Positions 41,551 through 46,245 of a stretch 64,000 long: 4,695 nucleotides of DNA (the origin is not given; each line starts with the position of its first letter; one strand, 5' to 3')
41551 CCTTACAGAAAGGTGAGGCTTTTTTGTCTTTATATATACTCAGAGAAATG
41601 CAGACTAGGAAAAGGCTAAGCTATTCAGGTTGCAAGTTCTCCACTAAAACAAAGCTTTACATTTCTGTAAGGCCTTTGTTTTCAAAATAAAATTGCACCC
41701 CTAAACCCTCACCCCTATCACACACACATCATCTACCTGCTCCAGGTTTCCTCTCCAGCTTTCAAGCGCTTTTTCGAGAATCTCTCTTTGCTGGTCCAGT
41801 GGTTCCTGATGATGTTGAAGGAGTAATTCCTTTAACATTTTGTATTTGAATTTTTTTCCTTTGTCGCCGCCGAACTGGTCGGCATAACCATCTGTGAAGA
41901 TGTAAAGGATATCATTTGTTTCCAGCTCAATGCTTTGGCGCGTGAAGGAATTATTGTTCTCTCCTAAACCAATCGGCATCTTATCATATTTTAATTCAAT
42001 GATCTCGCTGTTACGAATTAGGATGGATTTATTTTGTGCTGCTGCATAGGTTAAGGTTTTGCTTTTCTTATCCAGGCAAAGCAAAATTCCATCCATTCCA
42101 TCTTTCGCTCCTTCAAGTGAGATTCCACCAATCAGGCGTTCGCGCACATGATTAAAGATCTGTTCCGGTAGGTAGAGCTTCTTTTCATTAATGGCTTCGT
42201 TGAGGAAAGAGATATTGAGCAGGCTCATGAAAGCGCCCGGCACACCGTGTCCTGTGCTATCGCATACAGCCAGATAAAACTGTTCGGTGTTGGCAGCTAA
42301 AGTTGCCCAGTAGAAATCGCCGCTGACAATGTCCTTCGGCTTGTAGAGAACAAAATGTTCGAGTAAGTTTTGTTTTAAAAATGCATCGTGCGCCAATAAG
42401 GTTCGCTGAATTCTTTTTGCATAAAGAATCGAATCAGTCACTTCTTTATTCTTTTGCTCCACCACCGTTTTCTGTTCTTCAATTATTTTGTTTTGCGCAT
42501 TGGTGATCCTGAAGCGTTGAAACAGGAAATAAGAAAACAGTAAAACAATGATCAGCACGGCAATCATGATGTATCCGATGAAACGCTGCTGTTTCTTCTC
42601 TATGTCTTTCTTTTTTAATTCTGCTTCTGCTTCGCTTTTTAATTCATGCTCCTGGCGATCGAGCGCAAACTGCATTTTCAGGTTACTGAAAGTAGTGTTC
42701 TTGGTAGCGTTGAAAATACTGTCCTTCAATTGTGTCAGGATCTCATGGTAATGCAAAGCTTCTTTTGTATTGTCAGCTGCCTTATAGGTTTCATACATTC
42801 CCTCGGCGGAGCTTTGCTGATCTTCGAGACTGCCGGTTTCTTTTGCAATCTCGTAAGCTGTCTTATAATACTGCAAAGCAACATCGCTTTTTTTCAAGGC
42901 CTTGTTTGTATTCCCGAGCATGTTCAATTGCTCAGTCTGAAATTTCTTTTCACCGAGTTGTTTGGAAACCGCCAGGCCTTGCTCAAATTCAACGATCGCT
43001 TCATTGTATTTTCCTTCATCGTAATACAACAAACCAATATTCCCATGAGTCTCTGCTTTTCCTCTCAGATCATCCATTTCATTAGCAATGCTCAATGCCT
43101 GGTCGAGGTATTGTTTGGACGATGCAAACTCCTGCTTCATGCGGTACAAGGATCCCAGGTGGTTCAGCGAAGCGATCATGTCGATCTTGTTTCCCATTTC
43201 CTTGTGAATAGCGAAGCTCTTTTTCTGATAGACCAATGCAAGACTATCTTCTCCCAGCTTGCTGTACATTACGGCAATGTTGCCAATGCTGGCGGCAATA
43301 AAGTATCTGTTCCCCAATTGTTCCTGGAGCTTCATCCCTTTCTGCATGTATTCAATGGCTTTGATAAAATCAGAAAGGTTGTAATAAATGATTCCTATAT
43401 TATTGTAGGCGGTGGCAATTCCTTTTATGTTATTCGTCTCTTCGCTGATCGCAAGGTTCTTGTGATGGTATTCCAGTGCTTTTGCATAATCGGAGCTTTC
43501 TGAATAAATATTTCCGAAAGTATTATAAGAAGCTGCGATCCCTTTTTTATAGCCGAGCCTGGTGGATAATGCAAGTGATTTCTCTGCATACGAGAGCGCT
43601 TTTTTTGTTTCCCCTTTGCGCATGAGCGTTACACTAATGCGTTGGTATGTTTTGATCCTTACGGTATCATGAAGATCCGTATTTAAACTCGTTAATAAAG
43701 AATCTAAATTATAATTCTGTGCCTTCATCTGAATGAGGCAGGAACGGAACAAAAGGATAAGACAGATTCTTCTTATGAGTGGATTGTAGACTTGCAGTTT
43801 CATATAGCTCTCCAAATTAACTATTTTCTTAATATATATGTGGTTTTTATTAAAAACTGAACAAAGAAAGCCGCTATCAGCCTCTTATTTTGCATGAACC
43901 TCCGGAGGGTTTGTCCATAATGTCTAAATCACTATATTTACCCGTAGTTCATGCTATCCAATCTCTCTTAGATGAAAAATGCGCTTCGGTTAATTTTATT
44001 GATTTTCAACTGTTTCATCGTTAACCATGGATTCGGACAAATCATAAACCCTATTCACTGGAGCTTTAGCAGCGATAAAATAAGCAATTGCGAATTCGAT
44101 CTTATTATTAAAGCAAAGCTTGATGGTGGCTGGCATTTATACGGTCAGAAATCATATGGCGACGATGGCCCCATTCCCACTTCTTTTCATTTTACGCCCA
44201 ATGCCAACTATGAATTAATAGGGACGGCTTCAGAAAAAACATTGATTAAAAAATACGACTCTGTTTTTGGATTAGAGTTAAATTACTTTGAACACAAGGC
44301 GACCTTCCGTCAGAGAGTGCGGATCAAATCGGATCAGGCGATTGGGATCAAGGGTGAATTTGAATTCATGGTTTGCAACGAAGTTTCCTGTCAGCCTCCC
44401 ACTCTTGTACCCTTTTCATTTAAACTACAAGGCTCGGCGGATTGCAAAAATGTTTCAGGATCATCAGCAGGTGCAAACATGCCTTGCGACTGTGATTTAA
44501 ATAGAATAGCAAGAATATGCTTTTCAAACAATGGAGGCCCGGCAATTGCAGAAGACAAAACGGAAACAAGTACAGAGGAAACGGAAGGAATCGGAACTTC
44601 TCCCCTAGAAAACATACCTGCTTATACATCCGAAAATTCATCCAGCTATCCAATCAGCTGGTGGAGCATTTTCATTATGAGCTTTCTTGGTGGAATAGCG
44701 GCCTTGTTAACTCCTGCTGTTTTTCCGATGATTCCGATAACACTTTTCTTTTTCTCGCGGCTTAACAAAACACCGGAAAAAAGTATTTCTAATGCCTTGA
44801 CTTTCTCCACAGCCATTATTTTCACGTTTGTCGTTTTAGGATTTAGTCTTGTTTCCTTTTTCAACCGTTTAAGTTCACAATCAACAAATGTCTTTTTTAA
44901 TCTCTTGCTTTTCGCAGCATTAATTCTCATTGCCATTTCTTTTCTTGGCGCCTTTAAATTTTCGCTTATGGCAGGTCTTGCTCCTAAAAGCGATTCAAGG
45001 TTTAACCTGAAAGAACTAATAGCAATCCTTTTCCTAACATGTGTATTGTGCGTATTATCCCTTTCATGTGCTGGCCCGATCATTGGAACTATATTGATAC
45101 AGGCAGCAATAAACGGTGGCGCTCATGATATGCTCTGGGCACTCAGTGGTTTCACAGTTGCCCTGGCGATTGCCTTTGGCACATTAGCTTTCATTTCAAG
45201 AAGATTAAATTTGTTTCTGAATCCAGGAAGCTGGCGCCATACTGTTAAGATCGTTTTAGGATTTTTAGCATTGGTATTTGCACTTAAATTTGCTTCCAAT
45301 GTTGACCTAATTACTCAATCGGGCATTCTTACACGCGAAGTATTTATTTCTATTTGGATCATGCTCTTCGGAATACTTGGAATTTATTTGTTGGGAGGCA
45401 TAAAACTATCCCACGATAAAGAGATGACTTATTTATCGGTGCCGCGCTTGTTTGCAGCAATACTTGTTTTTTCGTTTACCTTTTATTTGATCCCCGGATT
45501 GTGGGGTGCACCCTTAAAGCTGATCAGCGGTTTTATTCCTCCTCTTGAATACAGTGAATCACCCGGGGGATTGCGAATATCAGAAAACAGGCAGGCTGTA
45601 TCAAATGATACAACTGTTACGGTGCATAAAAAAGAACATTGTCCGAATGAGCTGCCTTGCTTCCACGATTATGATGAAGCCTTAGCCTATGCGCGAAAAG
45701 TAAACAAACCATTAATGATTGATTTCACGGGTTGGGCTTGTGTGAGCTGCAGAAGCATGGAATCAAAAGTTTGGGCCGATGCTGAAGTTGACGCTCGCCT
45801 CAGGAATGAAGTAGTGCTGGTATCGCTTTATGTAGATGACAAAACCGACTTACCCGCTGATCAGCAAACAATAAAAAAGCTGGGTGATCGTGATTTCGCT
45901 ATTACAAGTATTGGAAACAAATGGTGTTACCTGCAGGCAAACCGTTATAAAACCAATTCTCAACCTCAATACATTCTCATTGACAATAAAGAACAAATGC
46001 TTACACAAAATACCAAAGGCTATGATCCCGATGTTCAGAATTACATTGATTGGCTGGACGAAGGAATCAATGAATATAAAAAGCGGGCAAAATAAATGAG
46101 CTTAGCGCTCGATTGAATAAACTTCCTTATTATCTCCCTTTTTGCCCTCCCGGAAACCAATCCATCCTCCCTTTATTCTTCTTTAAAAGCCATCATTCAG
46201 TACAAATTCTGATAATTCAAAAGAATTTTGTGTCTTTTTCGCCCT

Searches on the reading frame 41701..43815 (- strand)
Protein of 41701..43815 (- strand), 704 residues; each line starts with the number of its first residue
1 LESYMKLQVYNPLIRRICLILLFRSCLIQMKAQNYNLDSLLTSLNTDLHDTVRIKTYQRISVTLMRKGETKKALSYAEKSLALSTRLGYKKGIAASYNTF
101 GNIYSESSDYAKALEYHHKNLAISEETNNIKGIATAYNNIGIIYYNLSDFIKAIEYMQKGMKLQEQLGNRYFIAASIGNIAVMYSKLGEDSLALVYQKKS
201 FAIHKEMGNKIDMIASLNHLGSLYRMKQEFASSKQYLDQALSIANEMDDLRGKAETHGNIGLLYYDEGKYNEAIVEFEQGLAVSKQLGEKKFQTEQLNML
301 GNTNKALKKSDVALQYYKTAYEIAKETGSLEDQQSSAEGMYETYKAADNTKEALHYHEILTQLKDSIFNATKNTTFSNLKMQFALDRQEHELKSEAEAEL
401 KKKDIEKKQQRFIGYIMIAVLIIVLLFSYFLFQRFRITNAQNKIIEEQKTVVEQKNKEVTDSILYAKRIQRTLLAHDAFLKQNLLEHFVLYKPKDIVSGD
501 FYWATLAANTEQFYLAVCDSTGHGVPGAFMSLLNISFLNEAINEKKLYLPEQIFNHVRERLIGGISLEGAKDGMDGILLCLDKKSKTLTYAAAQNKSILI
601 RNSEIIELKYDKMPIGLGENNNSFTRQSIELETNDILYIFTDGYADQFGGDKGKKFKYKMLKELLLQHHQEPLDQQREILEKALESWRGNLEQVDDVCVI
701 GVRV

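Call 3: search_protein_families(library=pfam, proteins=[window:41701-43815:-])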
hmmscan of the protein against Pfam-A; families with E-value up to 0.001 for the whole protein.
window:41701-43815:- (704 aa): 8 families
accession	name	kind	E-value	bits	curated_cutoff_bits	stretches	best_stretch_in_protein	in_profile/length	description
PF13424.12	TPR_12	-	9.1e-34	115.9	30.1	3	213-285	2-76/77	Tetratricopeptide repeat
PF13374.12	TPR_10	-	4.9e-28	96.7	27.5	1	94-128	2-36/42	Tetratricopeptide repeat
PF07719.23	TPR_2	-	3.2e-22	77.2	27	1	134-165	1-32/34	Tetratricopeptide repeat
PF07228.17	SpoIIE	-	6.7e-22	78.8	25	1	512-704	4-191/192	Stage II sporulation protein E (SpoIIE)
PF13181.12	TPR_8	-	1.2e-18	66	25.7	1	134-166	1-33/34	Tetratricopeptide repeat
PF00515.34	TPR_1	-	9e-18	63.7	27.8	2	254-283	1-30/34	Tetratricopeptide repeat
PF13176.12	TPR_7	-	2.3e-11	43.2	27.9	0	101-127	6-32/36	Tetratricopeptide repeat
PF17874.7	TPR_MalT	-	4.7e-09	36.4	45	1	52-184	38-172/336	MalT-like TPR region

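Call 4: search_protein_families(library=ncbifam, proteins=[window:41701-43815:-])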
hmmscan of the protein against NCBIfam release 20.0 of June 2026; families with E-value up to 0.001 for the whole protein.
window:41701-43815:- (704 aa): 10 families
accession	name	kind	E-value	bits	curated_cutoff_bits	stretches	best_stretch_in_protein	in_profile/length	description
NF038263.1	prot_phos_SiaA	equivalog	7.3e-46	156.9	700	1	445-704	397-657/658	biofilm regulation protein phosphatase SiaA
NF053520.1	HK_Porph_FimS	equivalog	1.3e-25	89.8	600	3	134-332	124-315/618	sensor histidine kinase FimS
NF041717.1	HaaA_phane_TPR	equivalog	1.5e-22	79.6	1125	1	78-339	616-877/882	cyclophane-containing RiPP biosynthesis TPR protein HaaT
NF053617.1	SARPRegAfsRStmc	equivalog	3.6e-15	55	1430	1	87-333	729-975/986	SARP-family global regulator AfsR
NF002725.1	PRK02603.1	equivalog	5.3e-08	33.1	143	1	106-191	47-123/173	photosystem I assembly protein Ycf3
NF052312.1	T9SS_PorW_SprE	equivalog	4.5e-07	28.9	250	1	45-135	285-370/716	type IX secretion system periplasmic lipoprotein PorW/SprE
NF040959.1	MamA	equivalog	6.3e-05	22.5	200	0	99-199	110-198/204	magnetosome protein MamA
NF053720.1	NsdA_fam_reg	subfamily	6.6e-05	22.6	75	0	231-288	218-275/432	NsdA family TPR-like regulatory protein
NF053779.1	BT3442_fam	equivalog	6.7e-05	21.8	940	1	101-246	109-255/563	BT3442 family protein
TIGR02521.1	type_IV_pilW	equivalog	0.0001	22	154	0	51-166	62-167/234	type IV pilus biogenesis/stability protein PilW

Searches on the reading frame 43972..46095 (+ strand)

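Call 3: search_protein_families(library=pfam, proteins=[window:43972-46095:+])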
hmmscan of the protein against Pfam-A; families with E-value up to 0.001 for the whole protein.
window:43972-46095:+ (707 aa): 5 families
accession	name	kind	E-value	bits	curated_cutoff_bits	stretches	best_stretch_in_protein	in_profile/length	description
PF13899.12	Thioredoxin_7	-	1e-10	42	27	1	566-622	5-61/83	Thioredoxin-like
PF02683.22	DsbD_TM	-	4.9e-09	36.2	27.1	1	233-442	3-216/219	Cytochrome C biogenesis protein transmembrane domain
PF11412.14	DsbD_N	-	1.8e-07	31.6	25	1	39-144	17-111/119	Thiol:disulfide interchange protein DsbD, N-terminal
PF13098.12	Thioredoxin_2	-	3e-06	28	27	1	575-684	2-94/104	Thioredoxin-like domain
PF03190.21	Thioredox_DsbH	-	4.6e-05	23.9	27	1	567-629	26-88/163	Protein of unknown function, DUF255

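Call 4: search_protein_families(library=ncbifam, proteins=[window:43972-46095:+])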
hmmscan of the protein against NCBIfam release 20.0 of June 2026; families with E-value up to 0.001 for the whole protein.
window:43972-46095:+ (707 aa): 3 families
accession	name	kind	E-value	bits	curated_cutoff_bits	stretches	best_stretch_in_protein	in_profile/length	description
NF001419.0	PRK00293.1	subfamily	3.5e-20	72.1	330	1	93-616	84-515/574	protein-disulfide reductase DsbD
NF045694.1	seleno_TsoB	exception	4e-17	61.5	805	2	227-444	175-394/572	rhodanese/DsbD fusion-like selenoprotein TsoB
NF041199.1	trx7_PDZ_seleno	equivalog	0.00013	21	300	1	564-620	4-61/390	Trx7/PDZ domain-containing (seleno)protein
